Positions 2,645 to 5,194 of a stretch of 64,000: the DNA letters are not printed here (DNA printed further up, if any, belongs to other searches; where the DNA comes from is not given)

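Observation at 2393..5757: Oversized YvcK/CofD-family protein (749 aa) with an uncharacterised ~300-aa C-terminal extension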

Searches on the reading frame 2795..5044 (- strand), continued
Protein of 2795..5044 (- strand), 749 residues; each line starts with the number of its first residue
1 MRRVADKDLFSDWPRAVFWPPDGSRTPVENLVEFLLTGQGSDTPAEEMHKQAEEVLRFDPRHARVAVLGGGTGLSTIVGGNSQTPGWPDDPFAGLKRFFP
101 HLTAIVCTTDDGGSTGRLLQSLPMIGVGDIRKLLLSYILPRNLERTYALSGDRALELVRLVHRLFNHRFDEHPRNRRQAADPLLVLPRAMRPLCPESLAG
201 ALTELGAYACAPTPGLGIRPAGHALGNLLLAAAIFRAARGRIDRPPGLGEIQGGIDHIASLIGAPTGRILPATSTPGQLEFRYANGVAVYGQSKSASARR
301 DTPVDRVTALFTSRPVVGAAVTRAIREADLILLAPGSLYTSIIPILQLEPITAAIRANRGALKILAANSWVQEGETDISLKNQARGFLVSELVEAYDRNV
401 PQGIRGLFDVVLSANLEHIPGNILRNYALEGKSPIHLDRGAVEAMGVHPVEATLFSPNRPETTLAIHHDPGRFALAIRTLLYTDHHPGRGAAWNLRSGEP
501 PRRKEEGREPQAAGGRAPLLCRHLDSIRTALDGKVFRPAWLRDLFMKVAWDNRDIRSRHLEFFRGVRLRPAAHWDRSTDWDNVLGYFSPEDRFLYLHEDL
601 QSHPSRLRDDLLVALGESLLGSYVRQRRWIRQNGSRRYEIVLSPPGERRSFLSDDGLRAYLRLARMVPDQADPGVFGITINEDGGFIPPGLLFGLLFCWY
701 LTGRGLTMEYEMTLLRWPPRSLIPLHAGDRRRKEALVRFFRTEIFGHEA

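Call 43: search_solved_structures(query=A1, max_evalue=0.01, show_alignments=2)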
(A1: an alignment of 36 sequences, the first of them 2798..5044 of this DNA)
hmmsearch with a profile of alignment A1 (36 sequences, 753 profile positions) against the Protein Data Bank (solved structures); distinct sequences matched with E-value up to 0.01: 5.
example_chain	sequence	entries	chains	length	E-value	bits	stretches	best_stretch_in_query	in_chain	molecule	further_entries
2hzb_A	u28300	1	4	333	2.2e-20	75.6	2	250-474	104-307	Hypothetical UPF0052 protein BH3568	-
2o2z_A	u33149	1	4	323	3.7e-20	74.8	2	250-474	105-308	hypothetical protein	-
2p0y_A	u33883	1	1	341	4.8e-19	71.2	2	221-377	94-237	Hypothetical protein lp_0780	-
2ppv_A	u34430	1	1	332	4e-18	68.1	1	255-457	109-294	Uncharacterized protein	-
2q7x_A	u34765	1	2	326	1e-15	60.2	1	265-377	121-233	UPF0052 protein SP_1565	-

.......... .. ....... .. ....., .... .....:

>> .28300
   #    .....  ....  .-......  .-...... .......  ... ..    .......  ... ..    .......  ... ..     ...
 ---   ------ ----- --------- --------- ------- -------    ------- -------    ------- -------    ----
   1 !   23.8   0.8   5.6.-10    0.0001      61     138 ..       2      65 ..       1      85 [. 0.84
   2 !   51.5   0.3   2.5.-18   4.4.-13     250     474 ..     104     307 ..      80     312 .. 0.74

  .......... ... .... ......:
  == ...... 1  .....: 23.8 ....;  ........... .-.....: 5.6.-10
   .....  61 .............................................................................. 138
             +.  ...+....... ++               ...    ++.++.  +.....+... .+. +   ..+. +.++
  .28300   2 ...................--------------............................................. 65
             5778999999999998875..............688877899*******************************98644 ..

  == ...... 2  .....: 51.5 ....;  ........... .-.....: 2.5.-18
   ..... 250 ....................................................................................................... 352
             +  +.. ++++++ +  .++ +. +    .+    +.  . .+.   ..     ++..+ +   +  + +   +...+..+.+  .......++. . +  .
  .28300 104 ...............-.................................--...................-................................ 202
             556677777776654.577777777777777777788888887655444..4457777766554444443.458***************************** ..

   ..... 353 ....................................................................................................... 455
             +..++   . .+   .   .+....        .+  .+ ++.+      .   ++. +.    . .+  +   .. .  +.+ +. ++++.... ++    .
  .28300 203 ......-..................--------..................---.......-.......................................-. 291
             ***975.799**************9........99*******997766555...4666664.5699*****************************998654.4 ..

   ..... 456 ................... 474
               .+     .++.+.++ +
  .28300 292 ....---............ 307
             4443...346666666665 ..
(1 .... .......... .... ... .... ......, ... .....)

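Call 62: find_encoding_contigs(protein=window:2795-5044:-, flank=10000, max_places=3)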
Protein window:2795-5044:- (749 aa): no gene with exactly this product is on record in the collection.

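Call 70: search_protein_families(library=padloc, proteins=[window:2795-5044:-], max_evalue=0.01)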
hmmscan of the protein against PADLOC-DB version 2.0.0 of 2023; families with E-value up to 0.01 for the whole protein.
window:2795-5044:- (749 aa): 0 families
